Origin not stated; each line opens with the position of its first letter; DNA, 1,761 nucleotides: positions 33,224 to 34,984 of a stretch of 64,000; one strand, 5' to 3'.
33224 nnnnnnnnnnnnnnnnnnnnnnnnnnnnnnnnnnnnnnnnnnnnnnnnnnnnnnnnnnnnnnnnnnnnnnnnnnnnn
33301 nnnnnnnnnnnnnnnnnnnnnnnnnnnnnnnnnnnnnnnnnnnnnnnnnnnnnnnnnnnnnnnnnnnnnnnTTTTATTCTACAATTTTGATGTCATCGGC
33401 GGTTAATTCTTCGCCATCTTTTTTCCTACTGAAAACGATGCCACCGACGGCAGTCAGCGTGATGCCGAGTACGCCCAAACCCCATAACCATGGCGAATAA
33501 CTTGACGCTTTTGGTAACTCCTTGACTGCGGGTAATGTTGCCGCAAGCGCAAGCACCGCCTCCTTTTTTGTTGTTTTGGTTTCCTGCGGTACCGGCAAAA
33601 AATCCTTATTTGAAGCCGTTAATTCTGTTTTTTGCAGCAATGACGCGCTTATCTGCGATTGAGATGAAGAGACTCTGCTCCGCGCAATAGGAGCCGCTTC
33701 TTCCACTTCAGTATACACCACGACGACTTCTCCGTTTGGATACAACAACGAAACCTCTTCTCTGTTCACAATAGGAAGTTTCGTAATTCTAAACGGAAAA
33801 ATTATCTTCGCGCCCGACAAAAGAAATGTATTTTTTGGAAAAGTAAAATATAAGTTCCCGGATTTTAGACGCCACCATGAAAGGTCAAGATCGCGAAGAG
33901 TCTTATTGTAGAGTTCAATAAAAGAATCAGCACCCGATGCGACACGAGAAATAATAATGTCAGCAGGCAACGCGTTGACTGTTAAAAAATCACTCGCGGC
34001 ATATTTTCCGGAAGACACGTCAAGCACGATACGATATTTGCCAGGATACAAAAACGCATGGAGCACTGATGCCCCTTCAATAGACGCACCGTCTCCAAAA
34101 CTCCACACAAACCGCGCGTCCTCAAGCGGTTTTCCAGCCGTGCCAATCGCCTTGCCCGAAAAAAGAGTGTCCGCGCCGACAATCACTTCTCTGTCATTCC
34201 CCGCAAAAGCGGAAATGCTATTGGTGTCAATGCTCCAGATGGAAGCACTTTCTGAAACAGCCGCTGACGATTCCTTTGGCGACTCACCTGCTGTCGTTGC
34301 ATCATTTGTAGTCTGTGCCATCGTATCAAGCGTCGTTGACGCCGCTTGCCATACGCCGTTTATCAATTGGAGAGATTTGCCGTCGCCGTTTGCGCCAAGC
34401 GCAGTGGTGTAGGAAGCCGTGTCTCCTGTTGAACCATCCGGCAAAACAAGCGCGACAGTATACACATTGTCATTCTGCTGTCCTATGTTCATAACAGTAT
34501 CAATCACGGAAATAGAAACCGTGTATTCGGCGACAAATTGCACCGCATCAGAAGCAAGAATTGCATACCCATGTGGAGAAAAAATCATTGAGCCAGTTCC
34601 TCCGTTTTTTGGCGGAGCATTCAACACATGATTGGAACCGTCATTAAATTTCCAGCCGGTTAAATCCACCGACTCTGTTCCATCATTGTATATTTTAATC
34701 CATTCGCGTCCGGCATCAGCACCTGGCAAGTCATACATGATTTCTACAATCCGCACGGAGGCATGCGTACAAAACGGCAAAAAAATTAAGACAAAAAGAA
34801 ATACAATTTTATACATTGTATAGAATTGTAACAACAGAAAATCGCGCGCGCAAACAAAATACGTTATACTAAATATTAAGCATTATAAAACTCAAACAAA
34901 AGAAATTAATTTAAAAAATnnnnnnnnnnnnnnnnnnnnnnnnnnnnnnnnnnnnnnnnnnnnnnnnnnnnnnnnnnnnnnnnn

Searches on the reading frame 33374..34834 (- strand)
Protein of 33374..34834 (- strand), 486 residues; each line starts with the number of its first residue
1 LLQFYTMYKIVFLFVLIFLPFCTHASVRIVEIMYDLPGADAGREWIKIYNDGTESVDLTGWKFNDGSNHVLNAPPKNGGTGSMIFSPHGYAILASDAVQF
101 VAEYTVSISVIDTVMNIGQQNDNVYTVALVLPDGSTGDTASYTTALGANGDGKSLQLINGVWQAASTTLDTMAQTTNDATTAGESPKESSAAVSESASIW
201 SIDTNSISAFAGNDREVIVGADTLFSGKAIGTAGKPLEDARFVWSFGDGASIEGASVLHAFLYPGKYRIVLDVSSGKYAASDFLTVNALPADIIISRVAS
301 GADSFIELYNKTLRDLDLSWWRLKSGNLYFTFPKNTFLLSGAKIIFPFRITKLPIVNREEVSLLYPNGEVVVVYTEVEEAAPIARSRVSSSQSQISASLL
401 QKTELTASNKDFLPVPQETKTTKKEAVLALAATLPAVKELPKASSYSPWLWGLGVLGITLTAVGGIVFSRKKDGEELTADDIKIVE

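Call 4: search_protein_families(library=pfam, proteins=[window:33374-34834:-])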
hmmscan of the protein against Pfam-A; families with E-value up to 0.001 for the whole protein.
window:33374-34834:- (486 aa): 3 families
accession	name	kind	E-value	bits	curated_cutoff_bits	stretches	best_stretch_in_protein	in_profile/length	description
PF00932.25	LTD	-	5.6e-24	85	34.3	2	25-143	6-108/109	Lamin Tail Domain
PF18911.6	PKD_4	-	5.7e-09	36.3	27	1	211-277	8-72/85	PKD domain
PF00801.26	PKD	-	5.5e-05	23.5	23.5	0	238-284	28-76/80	PKD domain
